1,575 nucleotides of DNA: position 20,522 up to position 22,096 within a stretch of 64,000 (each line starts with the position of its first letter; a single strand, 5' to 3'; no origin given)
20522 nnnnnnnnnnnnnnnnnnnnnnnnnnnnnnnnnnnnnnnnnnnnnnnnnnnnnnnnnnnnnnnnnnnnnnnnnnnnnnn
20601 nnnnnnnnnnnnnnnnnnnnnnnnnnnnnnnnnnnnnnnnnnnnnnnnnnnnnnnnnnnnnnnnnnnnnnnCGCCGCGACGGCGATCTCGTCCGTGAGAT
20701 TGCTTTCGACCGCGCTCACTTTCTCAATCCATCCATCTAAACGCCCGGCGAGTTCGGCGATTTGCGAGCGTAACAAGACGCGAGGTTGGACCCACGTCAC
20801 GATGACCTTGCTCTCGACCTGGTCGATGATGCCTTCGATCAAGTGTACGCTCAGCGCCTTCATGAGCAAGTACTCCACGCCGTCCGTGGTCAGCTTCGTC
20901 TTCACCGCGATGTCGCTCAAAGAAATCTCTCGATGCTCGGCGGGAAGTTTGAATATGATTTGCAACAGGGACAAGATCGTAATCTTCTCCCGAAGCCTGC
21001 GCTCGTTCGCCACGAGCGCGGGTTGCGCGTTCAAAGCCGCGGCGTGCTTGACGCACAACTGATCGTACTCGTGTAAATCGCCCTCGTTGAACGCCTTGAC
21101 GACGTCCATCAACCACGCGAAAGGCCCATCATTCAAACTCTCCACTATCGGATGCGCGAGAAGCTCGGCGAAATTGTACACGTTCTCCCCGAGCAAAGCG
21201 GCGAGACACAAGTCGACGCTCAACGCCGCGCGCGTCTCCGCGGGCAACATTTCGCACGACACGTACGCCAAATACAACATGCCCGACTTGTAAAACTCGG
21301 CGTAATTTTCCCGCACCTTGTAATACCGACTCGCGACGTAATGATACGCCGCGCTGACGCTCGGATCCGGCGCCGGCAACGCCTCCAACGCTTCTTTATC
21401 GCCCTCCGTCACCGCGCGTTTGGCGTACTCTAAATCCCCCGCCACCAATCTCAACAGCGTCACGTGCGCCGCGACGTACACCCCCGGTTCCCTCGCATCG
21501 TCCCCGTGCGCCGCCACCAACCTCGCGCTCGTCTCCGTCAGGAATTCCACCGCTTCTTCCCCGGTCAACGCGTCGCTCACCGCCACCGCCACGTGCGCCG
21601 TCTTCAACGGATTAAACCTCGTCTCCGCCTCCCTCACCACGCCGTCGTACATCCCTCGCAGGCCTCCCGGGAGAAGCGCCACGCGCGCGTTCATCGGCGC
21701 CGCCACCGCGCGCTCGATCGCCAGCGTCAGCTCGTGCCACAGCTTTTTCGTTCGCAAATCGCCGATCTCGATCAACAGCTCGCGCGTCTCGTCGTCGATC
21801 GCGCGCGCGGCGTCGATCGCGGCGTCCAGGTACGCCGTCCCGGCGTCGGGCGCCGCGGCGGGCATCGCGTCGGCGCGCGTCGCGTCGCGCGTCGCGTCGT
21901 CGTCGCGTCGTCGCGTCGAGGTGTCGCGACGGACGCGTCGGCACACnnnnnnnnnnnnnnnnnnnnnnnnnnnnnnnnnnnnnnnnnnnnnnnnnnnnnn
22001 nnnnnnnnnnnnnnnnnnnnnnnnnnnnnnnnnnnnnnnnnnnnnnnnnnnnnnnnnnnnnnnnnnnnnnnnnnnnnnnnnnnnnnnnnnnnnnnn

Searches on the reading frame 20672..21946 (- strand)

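Call 38: search_protein_families(library=pfam, proteins=[window:20672-21946:-], max_evalue=0.0001)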
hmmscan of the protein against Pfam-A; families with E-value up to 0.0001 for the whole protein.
window:20672-21946:- (425 aa): 2 families
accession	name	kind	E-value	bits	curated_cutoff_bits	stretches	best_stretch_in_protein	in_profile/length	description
PF22037.2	PSD13_N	-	3.1e-49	168.4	27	1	60-282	4-223/224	PSD13 N-terminal repeats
PF01399.33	PCI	-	1.6e-11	44.7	22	1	302-385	5-84/84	PCI domain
